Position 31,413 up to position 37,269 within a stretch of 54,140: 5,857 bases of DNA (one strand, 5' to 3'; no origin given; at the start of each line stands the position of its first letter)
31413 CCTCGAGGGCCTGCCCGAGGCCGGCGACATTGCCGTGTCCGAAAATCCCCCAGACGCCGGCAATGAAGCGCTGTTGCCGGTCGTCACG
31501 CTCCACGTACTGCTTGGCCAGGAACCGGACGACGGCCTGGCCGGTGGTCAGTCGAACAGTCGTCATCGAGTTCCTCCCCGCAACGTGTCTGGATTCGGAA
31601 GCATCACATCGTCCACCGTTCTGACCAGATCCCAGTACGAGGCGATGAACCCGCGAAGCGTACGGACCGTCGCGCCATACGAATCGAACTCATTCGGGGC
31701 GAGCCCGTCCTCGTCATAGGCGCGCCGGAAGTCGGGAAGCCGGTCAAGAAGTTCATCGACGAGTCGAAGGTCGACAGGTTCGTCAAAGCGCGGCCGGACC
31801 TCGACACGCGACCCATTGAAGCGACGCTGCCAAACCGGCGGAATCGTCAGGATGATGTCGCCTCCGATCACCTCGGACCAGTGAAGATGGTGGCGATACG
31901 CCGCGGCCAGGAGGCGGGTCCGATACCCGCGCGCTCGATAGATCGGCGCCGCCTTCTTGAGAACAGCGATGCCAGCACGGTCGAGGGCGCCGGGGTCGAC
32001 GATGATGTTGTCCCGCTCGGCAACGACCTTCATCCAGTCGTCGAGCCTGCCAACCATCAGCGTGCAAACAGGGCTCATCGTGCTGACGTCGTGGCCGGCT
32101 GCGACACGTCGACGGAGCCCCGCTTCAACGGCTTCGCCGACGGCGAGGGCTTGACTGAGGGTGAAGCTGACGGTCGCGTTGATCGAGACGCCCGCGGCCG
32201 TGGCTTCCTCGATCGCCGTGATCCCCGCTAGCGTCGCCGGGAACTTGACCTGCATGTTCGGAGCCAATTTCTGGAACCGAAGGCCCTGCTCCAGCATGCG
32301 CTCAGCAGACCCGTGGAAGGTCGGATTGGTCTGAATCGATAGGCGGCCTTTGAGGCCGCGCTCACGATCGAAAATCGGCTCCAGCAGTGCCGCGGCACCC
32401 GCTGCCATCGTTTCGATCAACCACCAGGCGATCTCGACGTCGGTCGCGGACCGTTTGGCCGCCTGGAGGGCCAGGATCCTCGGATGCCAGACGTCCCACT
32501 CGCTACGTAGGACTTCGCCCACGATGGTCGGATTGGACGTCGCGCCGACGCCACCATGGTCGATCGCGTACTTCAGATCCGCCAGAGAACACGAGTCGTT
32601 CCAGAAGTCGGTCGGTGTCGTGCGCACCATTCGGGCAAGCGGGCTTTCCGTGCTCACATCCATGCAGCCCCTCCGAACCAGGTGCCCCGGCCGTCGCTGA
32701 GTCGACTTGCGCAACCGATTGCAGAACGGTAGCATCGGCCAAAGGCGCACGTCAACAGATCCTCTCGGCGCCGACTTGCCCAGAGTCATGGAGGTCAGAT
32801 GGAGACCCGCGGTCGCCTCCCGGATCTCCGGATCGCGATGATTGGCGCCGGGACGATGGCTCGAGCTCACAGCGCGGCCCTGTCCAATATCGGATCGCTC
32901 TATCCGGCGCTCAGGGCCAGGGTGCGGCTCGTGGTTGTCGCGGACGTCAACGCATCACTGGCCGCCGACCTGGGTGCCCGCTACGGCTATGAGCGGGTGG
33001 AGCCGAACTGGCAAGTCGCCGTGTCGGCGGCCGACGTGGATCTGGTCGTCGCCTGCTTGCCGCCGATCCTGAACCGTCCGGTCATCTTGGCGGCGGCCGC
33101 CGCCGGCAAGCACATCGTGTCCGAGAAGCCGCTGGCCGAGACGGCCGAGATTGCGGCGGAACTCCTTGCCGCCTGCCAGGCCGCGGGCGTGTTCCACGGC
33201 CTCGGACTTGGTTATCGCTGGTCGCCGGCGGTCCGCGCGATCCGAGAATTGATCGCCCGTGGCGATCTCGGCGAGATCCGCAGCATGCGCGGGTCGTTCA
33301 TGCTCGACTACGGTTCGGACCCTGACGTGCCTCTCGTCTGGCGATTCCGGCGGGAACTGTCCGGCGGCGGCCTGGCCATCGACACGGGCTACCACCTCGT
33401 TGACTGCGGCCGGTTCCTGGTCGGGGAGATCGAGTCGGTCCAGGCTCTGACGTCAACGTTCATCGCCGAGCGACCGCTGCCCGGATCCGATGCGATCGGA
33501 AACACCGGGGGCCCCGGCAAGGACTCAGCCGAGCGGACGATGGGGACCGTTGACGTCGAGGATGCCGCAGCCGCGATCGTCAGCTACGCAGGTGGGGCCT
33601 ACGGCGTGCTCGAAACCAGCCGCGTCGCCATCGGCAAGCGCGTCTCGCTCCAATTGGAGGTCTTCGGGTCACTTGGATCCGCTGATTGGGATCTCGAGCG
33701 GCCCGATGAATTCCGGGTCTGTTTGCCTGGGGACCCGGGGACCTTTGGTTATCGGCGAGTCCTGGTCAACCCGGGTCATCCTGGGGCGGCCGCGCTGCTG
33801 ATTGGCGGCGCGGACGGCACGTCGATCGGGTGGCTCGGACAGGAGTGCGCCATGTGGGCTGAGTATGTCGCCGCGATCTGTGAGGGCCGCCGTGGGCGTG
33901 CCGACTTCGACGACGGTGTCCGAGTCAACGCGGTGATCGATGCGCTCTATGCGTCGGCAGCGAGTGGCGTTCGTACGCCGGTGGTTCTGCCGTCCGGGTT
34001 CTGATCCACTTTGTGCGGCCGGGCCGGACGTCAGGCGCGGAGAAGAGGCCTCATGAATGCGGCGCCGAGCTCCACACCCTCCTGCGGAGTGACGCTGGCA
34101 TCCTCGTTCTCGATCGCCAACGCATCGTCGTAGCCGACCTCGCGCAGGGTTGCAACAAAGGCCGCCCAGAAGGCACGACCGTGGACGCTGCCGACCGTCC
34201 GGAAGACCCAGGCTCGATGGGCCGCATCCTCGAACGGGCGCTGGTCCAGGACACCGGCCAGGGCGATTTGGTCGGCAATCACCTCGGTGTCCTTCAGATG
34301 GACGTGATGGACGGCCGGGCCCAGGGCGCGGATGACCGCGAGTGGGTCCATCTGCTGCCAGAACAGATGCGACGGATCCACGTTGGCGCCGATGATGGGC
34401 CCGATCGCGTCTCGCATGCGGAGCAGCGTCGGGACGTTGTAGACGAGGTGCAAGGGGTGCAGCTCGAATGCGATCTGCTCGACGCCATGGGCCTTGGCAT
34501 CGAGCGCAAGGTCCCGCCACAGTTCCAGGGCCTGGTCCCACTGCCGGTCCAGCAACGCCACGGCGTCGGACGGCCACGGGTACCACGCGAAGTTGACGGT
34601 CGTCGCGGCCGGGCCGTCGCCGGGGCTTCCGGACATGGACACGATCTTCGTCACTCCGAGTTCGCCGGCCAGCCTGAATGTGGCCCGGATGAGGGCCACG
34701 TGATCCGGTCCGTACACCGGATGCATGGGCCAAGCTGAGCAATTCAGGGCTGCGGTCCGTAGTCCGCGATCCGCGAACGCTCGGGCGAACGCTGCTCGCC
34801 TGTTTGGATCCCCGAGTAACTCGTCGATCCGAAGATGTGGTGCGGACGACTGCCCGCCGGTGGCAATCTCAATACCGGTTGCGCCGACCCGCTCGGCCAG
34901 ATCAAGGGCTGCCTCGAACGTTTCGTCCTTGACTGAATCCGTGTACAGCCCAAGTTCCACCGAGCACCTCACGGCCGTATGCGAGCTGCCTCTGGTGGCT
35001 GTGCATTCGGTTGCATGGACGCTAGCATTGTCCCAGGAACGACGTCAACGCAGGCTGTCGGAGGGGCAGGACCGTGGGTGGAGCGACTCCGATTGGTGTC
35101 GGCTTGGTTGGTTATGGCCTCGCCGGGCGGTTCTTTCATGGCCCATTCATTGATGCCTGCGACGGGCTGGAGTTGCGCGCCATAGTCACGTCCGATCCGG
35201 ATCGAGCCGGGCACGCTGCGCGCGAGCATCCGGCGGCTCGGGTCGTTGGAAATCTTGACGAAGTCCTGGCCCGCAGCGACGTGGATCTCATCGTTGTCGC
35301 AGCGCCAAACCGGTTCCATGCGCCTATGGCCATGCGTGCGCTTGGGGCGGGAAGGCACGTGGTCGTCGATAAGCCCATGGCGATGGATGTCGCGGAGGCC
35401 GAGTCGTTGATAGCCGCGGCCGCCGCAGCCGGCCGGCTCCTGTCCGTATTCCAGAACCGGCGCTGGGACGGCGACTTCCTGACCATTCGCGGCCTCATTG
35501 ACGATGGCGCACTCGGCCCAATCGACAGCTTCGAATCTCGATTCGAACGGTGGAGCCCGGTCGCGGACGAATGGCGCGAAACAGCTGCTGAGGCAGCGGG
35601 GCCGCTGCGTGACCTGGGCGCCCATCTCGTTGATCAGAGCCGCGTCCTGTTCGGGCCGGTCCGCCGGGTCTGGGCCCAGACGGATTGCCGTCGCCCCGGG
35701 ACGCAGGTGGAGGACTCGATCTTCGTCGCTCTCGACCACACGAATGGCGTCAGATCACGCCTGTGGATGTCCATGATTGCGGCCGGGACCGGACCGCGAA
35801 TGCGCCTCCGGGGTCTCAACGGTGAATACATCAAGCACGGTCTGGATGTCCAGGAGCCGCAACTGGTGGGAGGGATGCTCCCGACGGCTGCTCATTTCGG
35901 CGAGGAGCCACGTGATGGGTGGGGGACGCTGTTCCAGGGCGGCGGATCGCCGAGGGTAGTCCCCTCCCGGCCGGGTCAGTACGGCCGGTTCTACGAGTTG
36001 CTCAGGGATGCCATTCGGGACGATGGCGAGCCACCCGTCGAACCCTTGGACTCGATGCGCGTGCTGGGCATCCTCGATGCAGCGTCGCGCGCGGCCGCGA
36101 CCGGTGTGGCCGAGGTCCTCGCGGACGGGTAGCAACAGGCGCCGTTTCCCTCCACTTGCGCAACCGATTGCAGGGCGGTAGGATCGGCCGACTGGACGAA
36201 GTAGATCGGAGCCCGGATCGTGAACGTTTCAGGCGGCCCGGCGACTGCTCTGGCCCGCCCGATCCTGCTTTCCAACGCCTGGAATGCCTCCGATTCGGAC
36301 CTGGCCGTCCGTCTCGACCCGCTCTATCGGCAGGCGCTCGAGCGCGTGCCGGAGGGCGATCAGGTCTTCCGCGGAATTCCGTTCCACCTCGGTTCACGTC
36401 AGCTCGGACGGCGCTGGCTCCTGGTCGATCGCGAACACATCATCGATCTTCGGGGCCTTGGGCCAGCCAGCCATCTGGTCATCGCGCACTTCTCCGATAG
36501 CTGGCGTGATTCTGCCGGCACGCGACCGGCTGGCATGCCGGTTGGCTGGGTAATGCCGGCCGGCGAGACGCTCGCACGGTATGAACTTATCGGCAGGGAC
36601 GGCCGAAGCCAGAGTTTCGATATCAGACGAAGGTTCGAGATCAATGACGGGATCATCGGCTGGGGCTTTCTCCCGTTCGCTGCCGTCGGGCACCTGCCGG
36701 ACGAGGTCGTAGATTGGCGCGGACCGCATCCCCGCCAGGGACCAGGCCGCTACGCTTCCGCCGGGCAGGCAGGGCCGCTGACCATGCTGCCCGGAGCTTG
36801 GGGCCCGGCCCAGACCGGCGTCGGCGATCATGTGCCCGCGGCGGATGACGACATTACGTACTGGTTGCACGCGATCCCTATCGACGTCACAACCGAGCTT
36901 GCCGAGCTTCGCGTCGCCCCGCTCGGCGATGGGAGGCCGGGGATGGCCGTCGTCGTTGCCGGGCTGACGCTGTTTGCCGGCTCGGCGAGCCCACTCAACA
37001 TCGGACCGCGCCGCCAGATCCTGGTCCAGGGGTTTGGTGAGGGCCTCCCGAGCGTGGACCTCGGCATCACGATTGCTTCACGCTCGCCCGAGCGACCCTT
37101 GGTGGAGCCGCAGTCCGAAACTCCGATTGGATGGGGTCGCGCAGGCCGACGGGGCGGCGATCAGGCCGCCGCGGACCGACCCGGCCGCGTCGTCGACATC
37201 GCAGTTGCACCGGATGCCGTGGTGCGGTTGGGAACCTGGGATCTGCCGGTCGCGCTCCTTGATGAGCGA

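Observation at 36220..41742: Operator-controlled operon led by an 868-aa protein of unknown function, with a TIM-barrel isomerase, an IolG-like dehydrogenase and an F420-type LLM oxidoreductase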

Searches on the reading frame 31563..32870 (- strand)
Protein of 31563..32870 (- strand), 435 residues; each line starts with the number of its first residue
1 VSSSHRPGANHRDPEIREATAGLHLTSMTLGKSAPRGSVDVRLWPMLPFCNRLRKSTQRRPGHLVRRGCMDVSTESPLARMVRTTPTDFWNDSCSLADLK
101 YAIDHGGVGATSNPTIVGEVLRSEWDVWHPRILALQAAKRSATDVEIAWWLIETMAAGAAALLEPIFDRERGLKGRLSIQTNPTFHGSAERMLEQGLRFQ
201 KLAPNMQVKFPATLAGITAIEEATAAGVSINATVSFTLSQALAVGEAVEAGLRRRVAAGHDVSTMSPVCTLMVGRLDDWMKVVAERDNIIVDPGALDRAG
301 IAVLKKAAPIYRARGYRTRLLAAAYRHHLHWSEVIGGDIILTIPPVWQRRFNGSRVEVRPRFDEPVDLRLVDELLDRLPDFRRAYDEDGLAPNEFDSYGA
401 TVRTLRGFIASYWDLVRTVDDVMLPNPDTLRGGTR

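Call 11: search_protein_families(library=pfam, proteins=[window:31563-32870:-], max_evalue=0.0001)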
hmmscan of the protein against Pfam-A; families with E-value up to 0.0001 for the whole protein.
window:31563-32870:- (435 aa): 1 family
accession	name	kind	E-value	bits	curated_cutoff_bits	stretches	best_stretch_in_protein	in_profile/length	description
PF00923.25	TAL_FSA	-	5e-34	118.4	27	1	89-347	1-228/285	Transaldolase/Fructose-6-phosphate aldolase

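Call 39: search_protein_families(library=ncbifam, proteins=[window:31563-32870:-], max_evalue=0.00001)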
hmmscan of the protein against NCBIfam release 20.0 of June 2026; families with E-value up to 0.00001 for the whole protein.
window:31563-32870:- (435 aa): 8 families
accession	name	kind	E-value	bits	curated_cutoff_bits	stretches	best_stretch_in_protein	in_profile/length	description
NF002881.0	PRK03343.1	subfamily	4.7e-29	101.6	367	1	98-314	30-246/370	transaldolase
NF007080.0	PRK09533.1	equivalog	9.5e-22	76.7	712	1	98-280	29-212/949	bifunctional transaldolase/phosoglucose isomerase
TIGR00876.1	tal_mycobact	equivalog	9.3e-21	74.5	233.75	1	97-285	18-206/350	transaldolase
NF003026.0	PRK03903.1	equivalog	1.3e-16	60.7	344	1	103-285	25-198/323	transaldolase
TIGR00875.1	fsa_talC_mipB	equivalog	9.2e-12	44.8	245.95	1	174-246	51-120/213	fructose-6-phosphate aldolase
TIGR00874.1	talAB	equivalog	1.3e-09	37.8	396.2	1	206-366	127-265/317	transaldolase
NF008965.0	PRK12309.1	equivalog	3.1e-09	36.4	550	1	176-364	104-269/392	transaldolase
NF009001.0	PRK12346.1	subfamily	2e-07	30.9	439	1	207-361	129-261/316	transaldolase A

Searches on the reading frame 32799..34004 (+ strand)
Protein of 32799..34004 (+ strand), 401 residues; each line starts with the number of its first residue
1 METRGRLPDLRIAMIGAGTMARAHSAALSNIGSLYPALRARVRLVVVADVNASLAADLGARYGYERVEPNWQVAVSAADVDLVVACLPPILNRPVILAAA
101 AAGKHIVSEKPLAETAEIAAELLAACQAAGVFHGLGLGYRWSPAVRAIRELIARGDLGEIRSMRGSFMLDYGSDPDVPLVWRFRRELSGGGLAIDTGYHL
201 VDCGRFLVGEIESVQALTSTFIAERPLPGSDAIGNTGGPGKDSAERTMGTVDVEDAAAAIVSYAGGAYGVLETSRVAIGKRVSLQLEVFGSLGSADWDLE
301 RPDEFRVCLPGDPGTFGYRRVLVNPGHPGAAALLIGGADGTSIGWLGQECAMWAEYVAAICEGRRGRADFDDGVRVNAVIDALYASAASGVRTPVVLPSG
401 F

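Call 3: search_protein_families(library=pfam, proteins=[window:32799-34004:+], max_evalue=0.01)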
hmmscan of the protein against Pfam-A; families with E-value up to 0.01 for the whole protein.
window:32799-34004:+ (401 aa): 5 families
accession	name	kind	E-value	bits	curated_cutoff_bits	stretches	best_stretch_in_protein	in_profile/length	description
PF22725.1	GFO_IDH_MocA_C3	-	1.9e-27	96.2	27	1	145-295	1-123/124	GFO/IDH/MocA C-terminal domain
PF02894.22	GFO_IDH_MocA_C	-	5.3e-19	69.3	22.9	1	149-391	1-214/218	Oxidoreductase family, C-terminal alpha/beta domain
PF01408.29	GFO_IDH_MocA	-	4.6e-16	60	24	1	10-131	1-114/120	Oxidoreductase family, NAD-binding Rossmann fold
PF03447.22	NAD_binding_3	-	0.0003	21.9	24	1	16-131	1-111/116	Homoserine dehydrogenase, NAD binding domain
PF03435.24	Sacchrp_dh_NADP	-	0.0051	17.6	25.1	0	12-112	1-98/129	Saccharopine dehydrogenase NADP binding domain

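Call 39: search_protein_families(library=ncbifam, proteins=[window:32799-34004:+], max_evalue=0.00001)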
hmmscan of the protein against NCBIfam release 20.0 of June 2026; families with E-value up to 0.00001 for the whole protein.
window:32799-34004:+ (401 aa): 7 families
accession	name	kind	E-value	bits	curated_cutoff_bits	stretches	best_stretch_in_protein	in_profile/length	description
NF052479.1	LevoglcsnDh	equivalog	6.2e-85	285.2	650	1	9-390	3-381/386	levoglucosan dehydrogenase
TIGR04380.1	myo_inos_iolG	equivalog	2.3e-30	105.6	355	1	10-222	2-200/330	inositol 2-dehydrogenase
NF040723.1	UDP-GlcNAcDh_Arch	equivalog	1.7e-20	73.8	450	1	10-209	1-178/302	UDP-N-acetylglucosamine 3-dehydrogenase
NF041392.1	XylDh_Gfo6_Halo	equivalog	7e-17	61.2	350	1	71-214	74-219/350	D-xylose 1-dehydrogenase Gfo6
NF008607.0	PRK11579.1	subfamily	2.8e-13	49.6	330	1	46-215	31-196/346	oxidoreductase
NF052679.1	InsChiInosDhIolG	equivalog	3.3e-09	36.2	540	1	10-159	3-147/343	bifunctional inositol 2-dehydrogenase/D-chiro-inositol 1-dehydrogenase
NF058563.1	BT_2159_fam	equivalog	6.1e-08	32.1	650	1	11-169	2-152/350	disaccharide 3-dehydrogenase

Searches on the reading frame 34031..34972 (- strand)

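Call 3: search_protein_families(library=pfam, proteins=[window:34031-34972:-], max_evalue=0.01)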
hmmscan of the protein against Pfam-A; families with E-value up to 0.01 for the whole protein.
window:34031-34972:- (313 aa): 1 family
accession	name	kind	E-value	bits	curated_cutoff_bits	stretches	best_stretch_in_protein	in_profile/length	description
PF01261.30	AP_endonuc_2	-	1.7e-25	90.6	31.1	1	23-309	1-248/249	Xylose isomerase-like TIM barrel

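Call 39: search_protein_families(library=ncbifam, proteins=[window:34031-34972:-], max_evalue=0.00001)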
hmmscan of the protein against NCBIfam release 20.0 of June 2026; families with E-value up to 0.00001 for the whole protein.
window:34031-34972:- (313 aa): 1 family
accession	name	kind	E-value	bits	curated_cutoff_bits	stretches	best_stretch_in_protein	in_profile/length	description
TIGR04379.1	myo_inos_iolE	equivalog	6.6e-06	25.9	290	0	135-291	118-268/290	myo-inosose-2 dehydratase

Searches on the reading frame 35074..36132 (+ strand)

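Call 3: search_protein_families(library=pfam, proteins=[window:35074-36132:+], max_evalue=0.01)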
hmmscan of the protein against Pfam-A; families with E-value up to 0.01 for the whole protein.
window:35074-36132:+ (352 aa): 4 families
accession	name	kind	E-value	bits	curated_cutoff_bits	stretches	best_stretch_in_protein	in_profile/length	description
PF01408.29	GFO_IDH_MocA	-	1.4e-26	94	24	1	7-125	1-118/120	Oxidoreductase family, NAD-binding Rossmann fold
PF22725.1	GFO_IDH_MocA_C3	-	2.3e-26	92.6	27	1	135-251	1-122/124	GFO/IDH/MocA C-terminal domain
PF02894.22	GFO_IDH_MocA_C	-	5.6e-24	85.6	22.9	1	140-344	2-213/218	Oxidoreductase family, C-terminal alpha/beta domain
PF03447.22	NAD_binding_3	-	2.8e-07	31.7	24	1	8-121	1-111/116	Homoserine dehydrogenase, NAD binding domain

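Call 39: search_protein_families(library=ncbifam, proteins=[window:35074-36132:+], max_evalue=0.00001)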
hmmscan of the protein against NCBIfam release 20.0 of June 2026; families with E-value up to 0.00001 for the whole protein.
window:35074-36132:+ (352 aa): 10 families
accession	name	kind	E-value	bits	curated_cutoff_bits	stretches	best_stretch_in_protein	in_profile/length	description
NF008607.0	PRK11579.1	subfamily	6.2e-78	262.2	330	1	7-338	5-334/346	oxidoreductase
NF007574.0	PRK10206.1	equivalog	8.5e-35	120.4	352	1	11-342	7-337/345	oxidoreductase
TIGR04380.1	myo_inos_iolG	equivalog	4.4e-25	88.3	355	1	7-206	2-199/330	inositol 2-dehydrogenase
NF052479.1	LevoglcsnDh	equivalog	1.2e-21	76.8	650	1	35-205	39-214/386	levoglucosan dehydrogenase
NF040723.1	UDP-GlcNAcDh_Arch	equivalog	2.7e-17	63.2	450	1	9-222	3-207/302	UDP-N-acetylglucosamine 3-dehydrogenase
NF041392.1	XylDh_Gfo6_Halo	equivalog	4.2e-10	38.9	350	1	8-168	18-185/350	D-xylose 1-dehydrogenase Gfo6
NF052679.1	InsChiInosDhIolG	equivalog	1.3e-08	34.2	540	1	7-148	3-146/343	bifunctional inositol 2-dehydrogenase/D-chiro-inositol 1-dehydrogenase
NF058563.1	BT_2159_fam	equivalog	2.5e-08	33.3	650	1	7-193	1-183/350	disaccharide 3-dehydrogenase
NF058561.1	BT_2158_fam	equivalog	2.3e-06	26.5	750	1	41-118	66-145/487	glycoside 3-dehydrogenase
NF009825.0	PRK13302.1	equivalog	5.2e-06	26.1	253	1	4-120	4-117/271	aspartate dehydrogenase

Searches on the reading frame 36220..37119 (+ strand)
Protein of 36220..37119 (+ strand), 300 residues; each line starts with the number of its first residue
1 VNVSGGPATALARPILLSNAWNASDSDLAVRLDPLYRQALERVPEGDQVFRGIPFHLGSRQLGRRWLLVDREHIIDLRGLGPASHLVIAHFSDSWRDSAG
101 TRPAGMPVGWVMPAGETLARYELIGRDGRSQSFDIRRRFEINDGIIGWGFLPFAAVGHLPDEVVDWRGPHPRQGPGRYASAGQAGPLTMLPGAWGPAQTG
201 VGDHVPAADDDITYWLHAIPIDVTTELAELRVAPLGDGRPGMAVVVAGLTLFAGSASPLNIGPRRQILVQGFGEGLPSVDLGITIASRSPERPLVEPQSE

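Call 53: search_protein_families(library=pfam, proteins=[window:36220-37119:+], max_evalue=10)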
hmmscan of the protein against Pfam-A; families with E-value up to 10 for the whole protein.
window:36220-37119:+ (300 aa): 0 families

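Call 55: predict_structure(alignment_id=A3)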
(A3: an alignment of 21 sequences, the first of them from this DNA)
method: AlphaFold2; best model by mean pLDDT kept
length: 300 residues; sequences in the alignment: 21
mean_pLDDT: 62.1   pTM: 0.65
mean pLDDT of the five models: 62.1, 59.4, 58.2, 57.7, 57.1
residues with pLDDT >= 90: 52; 70-90: 80; 50-70: 51; < 50: 117
segments of 3 or more residues with pLDDT < 50: 1-6, 105-114, 139-207, 261-272, 281-300
pLDDT, mean of each block of 10 residues (from residue 1): 45 90 88 73 75 79 88 94 87 60 49 63 94 68 25 26 29 34 32 32 44 73 89 80 82 76 46 53 44 44
secondary structure, 60 per line:
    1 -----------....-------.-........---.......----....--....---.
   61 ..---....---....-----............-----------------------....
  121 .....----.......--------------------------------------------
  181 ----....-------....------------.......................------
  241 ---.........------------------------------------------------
elements in order: E12-15 H25-32 H36-42 E47-50 E53-56 E66-69 E73-76 E82-93 E117-125 E130-136 H185-188 H196-199 E212-234 E244-252

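Call 58: fold_search(model_id=the predicted structure, library=pdb)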
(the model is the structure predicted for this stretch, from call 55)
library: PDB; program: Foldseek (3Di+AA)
matches with E <= 10: 657; with E <= 0.001: 0
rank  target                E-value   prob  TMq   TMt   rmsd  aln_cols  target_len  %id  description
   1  1w99                  4.0e-03  0.96  0.23  0.14   9.8       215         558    6  Mosquito-larvicidal toxin Cry4Ba from Bacillus thuringiensis ssp. Israelensis (released 2005-04-11)
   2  4moa                  4.7e-03  0.97  0.25  0.14  10.2       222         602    6  Crystal structure of CRY4BA-R203Q TOXIN (released 2014-12-10)
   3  6lhb_A                1.1e-02  0.30  0.17  0.22  18.7       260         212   10  The cryo-EM structure of coxsackievirus A16 A-particle (released 2020-02-05)
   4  4rqp_A                1.1e-02  0.44  0.18  0.24  22.2       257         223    9  Crystal structure of the natually occurring empty particle of a clinical C4 strain EV71 (released 2014-12-17)
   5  8x98_A                1.5e-02  0.41  0.18  0.21  19.6       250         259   10  Cryo-EM structure of coxsackievirus A16 mature virion in complex with Fab h1A6.2 (released 2024-09-04)
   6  6lhp_A                1.8e-02  0.28  0.16  0.17  22.2       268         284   10  The cryo-EM structure of coxsackievirus A16 mature virion in complex with Fab 14B10 (released 2020-02-05)
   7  9f4b_F1               2.0e-02  0.41  0.20  0.15  24.4       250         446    9  Pre-assembled baseplate cup of Klebsiella phage KP1 variant vB_Kpn_Lilla1 (released 2025-05-14)
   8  6lha_A                2.0e-02  0.30  0.18  0.19  21.8       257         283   10  The cryo-EM structure of coxsackievirus A16 mature virion (released 2020-02-05)
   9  8x9b_E                2.1e-02  0.35  0.19  0.25  20.8       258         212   10  Cryo-EM structure of coxsackievirus A16 empty particle in complex with Fab h1A6.2 (local refinement) (released 2024-09-04)
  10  7yv2_A                2.6e-02  0.44  0.20  0.28  12.6       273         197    8  Cryo-EM structure of expanded coxsackievirus A16 empty particle after incubation with 8C4 antibody (released 2022-10-19)
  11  8hi2_A                2.6e-02  0.21  0.17  0.23  18.7       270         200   10  Structure of EV71 VLP frozen at -183 degree embedded in crystalline ice (released 2023-02-01)
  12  9vft_A                2.7e-02  0.35  0.19  0.19  22.0       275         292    9  Structure of mature CVA6 virus complexed with 3H7 Fab (released 2025-11-19)
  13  6lht_A                2.7e-02  0.28  0.18  0.23  21.9       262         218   11  Localized reconstruction of coxsackievirus A16 mature virion in complex with Fab 18A7 (released 2020-02-05)
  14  6k0q_A                2.9e-02  0.75  0.23  0.14  10.8       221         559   12  Catalytic domain of GH87 alpha-1,3-glucanase D1068A in complex with nigerose (released 2019-12-25)
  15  4yvs_A                2.9e-02  0.35  0.19  0.24  21.9       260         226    9  crystal structure of the virus-like particle of a c4 strain EV71 (released 2015-04-15)
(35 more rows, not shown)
